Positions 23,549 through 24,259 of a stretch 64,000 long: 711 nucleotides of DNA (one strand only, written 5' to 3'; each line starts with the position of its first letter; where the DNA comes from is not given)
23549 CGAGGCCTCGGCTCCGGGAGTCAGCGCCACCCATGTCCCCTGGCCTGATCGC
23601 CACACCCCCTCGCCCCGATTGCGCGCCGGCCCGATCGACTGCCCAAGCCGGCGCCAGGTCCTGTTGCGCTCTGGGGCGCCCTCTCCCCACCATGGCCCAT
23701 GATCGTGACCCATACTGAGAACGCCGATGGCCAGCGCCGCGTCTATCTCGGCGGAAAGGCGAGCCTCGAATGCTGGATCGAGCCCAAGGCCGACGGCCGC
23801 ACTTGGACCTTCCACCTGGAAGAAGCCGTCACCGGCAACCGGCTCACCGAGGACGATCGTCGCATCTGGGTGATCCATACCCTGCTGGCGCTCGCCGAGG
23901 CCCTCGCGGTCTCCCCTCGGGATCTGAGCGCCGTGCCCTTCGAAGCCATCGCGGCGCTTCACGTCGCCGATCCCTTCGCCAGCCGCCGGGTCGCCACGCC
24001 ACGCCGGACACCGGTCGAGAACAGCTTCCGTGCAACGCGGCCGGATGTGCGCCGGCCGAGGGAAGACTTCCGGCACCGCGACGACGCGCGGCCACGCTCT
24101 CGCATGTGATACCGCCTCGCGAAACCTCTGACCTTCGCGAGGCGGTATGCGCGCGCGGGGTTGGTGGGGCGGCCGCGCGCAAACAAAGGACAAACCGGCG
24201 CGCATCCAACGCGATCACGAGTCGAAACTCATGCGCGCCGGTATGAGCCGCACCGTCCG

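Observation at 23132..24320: prmB reduced to a 103-codon stump, followed by an orphan ORF and a structured repeat: scar of a deletion or insertion event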

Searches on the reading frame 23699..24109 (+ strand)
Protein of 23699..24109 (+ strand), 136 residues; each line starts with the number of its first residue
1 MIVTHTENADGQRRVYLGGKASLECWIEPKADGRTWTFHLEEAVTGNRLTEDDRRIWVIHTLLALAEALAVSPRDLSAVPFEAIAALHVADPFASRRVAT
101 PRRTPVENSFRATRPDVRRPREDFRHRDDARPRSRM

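Call 3: search_protein_families(library=pfam, proteins=[window:23699-24109:+], max_evalue=0.1)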
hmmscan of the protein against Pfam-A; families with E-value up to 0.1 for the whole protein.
window:23699-24109:+ (136 aa): 0 families

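Call 6: find_homologous_proteins(query=window:23699-24106:+)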
Query window:23699-24106:+ (136 aa): 77 proteins with E <= 0.001 among 261 candidates.
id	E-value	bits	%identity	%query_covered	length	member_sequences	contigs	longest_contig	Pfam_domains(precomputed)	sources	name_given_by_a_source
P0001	6.1e-81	287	96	100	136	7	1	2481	-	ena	-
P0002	3.9e-53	197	71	93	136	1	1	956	-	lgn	-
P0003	1.3e-51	192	65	98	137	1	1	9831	-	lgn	-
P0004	2.1e-51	191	64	99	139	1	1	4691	-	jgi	jgi:hypothetical protein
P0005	2.4e-51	191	66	98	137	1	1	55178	-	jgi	jgi:hypothetical protein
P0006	2.2e-50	188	63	99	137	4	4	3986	-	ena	-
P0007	3.2e-50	187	62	99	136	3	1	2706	-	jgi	jgi:hypothetical protein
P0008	4.2e-50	187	61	99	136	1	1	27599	-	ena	-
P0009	5.6e-50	187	61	99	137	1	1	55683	-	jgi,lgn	jgi:hypothetical protein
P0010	1.1e-49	186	69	91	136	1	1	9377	-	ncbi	ncbi:MAG: hypothetical protein AB7F78_13055 [Hyphomicrobiaceae bacterium]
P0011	2.2e-49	185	69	94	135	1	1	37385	-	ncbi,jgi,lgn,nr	ncbi:MAG TPA: hypothetical protein PK264_01855 [Hyphomicrobiaceae bacterium]|nr:hypothetical protein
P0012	2.2e-49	185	66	93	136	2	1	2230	-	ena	-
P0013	2.5e-49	185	67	91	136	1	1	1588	-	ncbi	-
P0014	4.6e-49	184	65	96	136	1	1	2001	-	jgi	-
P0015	5.1e-49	184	62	99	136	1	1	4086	-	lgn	-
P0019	1.6e-48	182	65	91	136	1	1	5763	-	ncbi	ncbi:MAG: hypothetical protein R3D33_18640 [Hyphomicrobiaceae bacterium]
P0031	1.5e-46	176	59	98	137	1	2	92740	-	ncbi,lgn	-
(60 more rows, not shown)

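Call 9: find_encoding_contigs(protein=P0005, flank=8000, max_places=3)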
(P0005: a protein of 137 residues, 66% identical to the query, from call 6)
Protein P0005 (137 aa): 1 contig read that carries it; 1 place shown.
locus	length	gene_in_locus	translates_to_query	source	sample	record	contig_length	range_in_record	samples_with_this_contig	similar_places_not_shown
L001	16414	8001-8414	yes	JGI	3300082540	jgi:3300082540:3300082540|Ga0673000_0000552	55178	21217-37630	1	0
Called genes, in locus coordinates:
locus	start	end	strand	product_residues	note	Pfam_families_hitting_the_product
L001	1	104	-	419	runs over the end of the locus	-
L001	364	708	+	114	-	-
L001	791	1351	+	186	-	-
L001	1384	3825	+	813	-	-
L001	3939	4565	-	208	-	PF07929:PRiA4_ORF3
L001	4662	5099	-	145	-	-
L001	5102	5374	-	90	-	PF02604:PhdYeFM_antitox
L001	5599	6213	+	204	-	PF00589:Phage_integrase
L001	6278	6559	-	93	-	PF05016:ParE_toxin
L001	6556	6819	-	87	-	PF01402:RHH_1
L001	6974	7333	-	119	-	PF01934:HepT-like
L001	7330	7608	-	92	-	-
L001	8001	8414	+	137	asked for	-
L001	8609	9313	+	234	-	PF10544:T5orf172 (weak), PF13455:MUG113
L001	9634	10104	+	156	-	PF05713:MobC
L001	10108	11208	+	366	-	PF03432:Relaxase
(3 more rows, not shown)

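Call 10: find_encoding_contigs(protein=P0031, flank=8000, max_places=3)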
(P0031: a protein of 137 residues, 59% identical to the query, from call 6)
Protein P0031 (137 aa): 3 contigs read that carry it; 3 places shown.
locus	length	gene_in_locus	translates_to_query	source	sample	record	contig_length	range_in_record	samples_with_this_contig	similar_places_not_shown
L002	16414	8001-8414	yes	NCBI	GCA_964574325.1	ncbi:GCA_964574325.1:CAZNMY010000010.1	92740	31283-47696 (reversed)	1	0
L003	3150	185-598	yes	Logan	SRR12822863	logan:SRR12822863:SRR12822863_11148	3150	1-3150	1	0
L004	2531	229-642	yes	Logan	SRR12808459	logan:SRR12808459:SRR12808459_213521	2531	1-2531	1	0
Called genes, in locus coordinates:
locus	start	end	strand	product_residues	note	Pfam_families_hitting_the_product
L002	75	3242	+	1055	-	PF13191:AAA_16 (weak), PF20703:nSTAND1, PF05698:Trigger_C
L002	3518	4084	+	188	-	PF00589:Phage_integrase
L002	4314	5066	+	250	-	-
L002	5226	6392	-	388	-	PF13173:AAA_14, PF13635:DUF4143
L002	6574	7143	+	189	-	-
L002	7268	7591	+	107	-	PF00816:Histone_HNS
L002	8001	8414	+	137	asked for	-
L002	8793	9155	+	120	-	PF21983:NikA-like (weak), PF05713:MobC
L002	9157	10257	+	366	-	PF03432:Relaxase, PF22863:TraI_middle (faint)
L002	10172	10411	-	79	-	-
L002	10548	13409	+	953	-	PF13676:TIR_2, PF20703:nSTAND1, PF03781:FGE-sulfatase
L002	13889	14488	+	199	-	-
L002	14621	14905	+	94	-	-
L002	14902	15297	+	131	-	PF27190:KlcB_3rd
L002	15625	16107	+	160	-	-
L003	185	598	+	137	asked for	-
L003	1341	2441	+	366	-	PF03432:Relaxase, PF22863:TraI_middle (faint)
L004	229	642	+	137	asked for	-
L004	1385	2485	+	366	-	PF03432:Relaxase, PF22863:TraI_middle (faint)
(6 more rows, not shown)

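Call 12: find_encoding_contigs(protein=P0001, flank=10000, max_places=6)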
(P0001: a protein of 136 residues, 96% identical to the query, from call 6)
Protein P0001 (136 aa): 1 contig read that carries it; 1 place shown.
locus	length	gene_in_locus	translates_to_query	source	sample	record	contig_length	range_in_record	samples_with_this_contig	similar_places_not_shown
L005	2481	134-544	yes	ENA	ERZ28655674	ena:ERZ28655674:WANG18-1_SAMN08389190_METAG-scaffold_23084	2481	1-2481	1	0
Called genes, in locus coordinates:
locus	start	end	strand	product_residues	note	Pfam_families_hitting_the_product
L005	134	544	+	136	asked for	-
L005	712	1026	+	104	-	-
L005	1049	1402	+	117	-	PF05713:MobC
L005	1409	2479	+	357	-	?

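Call 23: search_solved_structures(query=window:23699-24106:+, max_evalue=10)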
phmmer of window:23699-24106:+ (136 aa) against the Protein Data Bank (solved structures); distinct sequences matched with E-value up to 10: 2.
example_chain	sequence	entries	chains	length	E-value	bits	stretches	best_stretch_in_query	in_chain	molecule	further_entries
6hiv_BS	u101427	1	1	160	1.4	12.1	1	44-61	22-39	mL85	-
7aoi_BS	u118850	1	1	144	2.1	11.5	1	44-61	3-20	mL85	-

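Call 24: search_protein_families(library=phrogs, proteins=[window:23699-24106:+], max_evalue=1)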
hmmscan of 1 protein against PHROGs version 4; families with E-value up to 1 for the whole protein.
window:23699-24106:+ (136 aa): 0 families

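Call 25: search_protein_families(library=ncbifam, proteins=[window:23699-24106:+], max_evalue=1)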
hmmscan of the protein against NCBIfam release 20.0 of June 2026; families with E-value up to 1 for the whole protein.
window:23699-24106:+ (136 aa): 0 families

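Call 28: find_encoding_contigs(protein=P0019, flank=10000, max_places=3)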
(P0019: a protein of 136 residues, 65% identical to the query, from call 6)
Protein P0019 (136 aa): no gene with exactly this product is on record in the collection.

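Call 29: find_encoding_contigs(protein=P0009, flank=10000, max_places=3)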
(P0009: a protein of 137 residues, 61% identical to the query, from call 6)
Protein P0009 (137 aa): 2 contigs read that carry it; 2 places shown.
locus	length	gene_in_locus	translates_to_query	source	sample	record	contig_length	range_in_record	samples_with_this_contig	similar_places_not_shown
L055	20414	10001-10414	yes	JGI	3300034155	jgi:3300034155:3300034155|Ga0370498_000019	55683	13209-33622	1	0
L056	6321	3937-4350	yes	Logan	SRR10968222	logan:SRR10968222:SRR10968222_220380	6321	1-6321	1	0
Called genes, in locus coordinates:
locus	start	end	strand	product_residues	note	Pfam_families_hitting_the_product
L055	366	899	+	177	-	PF01446:Rep_1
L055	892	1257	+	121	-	-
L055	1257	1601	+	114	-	-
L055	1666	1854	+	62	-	-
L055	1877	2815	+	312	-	PF00004:AAA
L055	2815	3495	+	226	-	-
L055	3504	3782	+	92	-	-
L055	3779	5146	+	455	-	PF01580:FtsK_SpoIIIE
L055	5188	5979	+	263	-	-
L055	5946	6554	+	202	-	-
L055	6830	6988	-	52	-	-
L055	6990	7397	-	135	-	PF12599:DUF3768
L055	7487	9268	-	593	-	PF02195:ParB_N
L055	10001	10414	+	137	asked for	-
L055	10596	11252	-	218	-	-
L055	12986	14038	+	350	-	PF03432:Relaxase, PF22863:TraI_middle (weak)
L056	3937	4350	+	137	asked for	-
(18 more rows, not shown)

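Call 30: find_related_loci(query=A2, collection=metagenome_contigs, flank=6000)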
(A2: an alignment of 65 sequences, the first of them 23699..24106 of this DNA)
Query A2 (136 aa) in metagenome_contigs; peptide patterns used: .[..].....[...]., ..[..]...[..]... (x = any residue, [..] = any of these).
85 stretches matched a pattern; 20 encode a relative of the query (tblastn E <= 1e-3); 20 distinct loci.
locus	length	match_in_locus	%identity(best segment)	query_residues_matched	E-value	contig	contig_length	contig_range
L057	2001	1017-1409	65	1-131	2e-56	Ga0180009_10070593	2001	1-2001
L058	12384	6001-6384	62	1-128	3e-54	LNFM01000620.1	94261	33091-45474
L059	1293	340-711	63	1-124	4e-54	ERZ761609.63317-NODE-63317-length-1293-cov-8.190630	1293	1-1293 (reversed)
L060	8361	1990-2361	62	1-124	7e-50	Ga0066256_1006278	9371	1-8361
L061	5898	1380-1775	58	1-131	4e-49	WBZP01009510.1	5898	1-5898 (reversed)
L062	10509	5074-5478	59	1-135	4e-48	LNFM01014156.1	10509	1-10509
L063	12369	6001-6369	58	1-124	2e-46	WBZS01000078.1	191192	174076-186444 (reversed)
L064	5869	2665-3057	56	1-133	5e-46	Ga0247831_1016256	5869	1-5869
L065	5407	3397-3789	56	1-133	5e-46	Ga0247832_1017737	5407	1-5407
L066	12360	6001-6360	65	1-120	2e-45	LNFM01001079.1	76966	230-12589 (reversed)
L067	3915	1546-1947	55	1-135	1e-44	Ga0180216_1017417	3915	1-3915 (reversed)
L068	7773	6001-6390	56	1-131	6e-44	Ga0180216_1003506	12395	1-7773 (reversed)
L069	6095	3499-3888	53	1-131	1e-42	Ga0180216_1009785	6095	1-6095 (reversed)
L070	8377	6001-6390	53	1-131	1e-42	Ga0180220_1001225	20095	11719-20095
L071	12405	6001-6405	50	1-135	3e-42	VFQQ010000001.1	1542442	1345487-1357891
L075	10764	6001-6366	49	1-122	9e-36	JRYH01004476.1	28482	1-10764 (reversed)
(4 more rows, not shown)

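Call 35: predict_structure(alignment_id=A2)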
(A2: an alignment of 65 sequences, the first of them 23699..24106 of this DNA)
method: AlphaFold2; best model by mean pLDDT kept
length: 136 residues; sequences in the alignment: 65
mean_pLDDT: 76.0   pTM: 0.66
mean pLDDT of the five models: 76.0, 75.9, 75.1, 75.1, 72.6
residues with pLDDT >= 90: 47; 70-90: 43; 50-70: 26; < 50: 20
segments of 3 or more residues with pLDDT < 50: 94-106, 126-131
pLDDT, mean of each block of 10 residues (from residue 1): 87 84 86 90 77 91 93 94 85 45 51 69 51 52
secondary structure, 60 per line:
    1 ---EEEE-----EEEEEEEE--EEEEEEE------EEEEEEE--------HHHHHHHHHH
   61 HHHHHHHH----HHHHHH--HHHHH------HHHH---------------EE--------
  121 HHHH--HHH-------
elements in order: E4-7 E13-20 E23-29 E36-42 H51-68 H73-78 H81-85 H92-95 H121-124

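Call 43: find_encoding_contigs(protein=window:23699-24109:+, flank=6000, max_places=10)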
Protein window:23699-24109:+ (136 aa): no gene with exactly this product is on record in the collection.

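Call 59: search_dna_similar(query=window:23699-24106:+, collection=plasmids, mode=protein, max_rows=30)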
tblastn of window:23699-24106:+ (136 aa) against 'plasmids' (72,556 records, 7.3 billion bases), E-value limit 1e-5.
No match.

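Call 79: search_protein_representatives(alignment_id=A2)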
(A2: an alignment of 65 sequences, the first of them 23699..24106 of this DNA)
Query: 65 sequences, 136 profile positions. Proteins with E-value up to 0.001 (for the whole library): 52; up to 1e-10: 47; up to 1e-30: 25. The best 52 are listed.
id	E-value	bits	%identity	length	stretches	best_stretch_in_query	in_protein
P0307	4.5e-55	201.5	-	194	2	1-135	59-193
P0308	1.1e-54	200.2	-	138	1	1-132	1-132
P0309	1.2e-51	190.4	-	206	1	1-135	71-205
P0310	1.8e-50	186.6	-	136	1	1-135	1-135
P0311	4.6e-50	185.2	-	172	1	1-124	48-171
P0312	1.1e-48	180.8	-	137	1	1-123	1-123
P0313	1.1e-48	180.7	-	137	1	1-129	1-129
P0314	2.2e-48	179.8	-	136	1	1-135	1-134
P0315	2.7e-46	173.1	-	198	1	1-134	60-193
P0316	2.0e-43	163.7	-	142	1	1-135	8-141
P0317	1.0e-42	161.5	-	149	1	8-120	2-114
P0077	1.6e-42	160.8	-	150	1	1-134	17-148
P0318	1.7e-42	160.8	-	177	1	10-135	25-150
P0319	1.9e-42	160.6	-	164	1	1-115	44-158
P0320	5.7e-40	152.6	-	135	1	1-134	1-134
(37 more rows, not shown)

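Call 80: fold_search(model_id=the predicted structure, library=viral)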
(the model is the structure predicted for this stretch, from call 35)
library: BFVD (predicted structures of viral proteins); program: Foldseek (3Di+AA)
matches with E <= 10: 752; with E <= 0.001: 0
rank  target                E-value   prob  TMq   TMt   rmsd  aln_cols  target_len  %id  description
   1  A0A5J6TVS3            6.8e-02  0.84  0.36  0.38   8.4        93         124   16  Uncharacterized protein [Arthrobacter phage Lymara]
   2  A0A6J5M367            1.1e-01  0.33  0.21  0.23   7.2        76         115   18  Uncharacterized protein [uncultured Caudovirales phage]
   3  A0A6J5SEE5            2.0e-01  0.93  0.31  0.41   3.3        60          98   12  Uncharacterized protein [uncultured Caudovirales phage]
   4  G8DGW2                3.0e-01  0.20  0.21  0.07  13.3        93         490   10  (no name in the UniProt tables at hand)
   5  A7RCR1                3.0e-01  0.13  0.17  0.23  12.1        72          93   14  (no name in the UniProt tables at hand)
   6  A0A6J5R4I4            3.2e-01  0.60  0.24  0.33   8.1        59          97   14  Uncharacterized protein [uncultured Caudovirales phage]
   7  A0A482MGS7            3.2e-01  0.18  0.20  0.29  10.0        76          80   20  Uncharacterized protein [Serratia phage Serbin]
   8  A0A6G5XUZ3            3.2e-01  0.13  0.17  0.12  15.1        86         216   10  (no name in the UniProt tables at hand)
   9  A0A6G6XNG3            3.4e-01  0.09  0.16  0.09  12.7        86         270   10  (no name in the UniProt tables at hand)
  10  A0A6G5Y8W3            3.8e-01  0.84  0.29  0.38   3.7        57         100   18  (no name in the UniProt tables at hand)
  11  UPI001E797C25         3.8e-01  0.30  0.22  0.38  12.3        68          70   10  (no name look-up for this kind of identifier)
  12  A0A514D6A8            3.8e-01  0.13  0.17  0.19  12.5        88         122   17  Uncharacterized protein [Leviviridae sp.]
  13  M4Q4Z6                4.0e-01  0.21  0.21  0.20   8.7        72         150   11  (no name in the UniProt tables at hand)
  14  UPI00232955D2         4.5e-01  0.41  0.20  0.23   9.9        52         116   15  (no name look-up for this kind of identifier)
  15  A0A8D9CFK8            4.5e-01  0.25  0.22  0.25   8.9        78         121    6  Uncharacterized protein [uncultured marine phage]
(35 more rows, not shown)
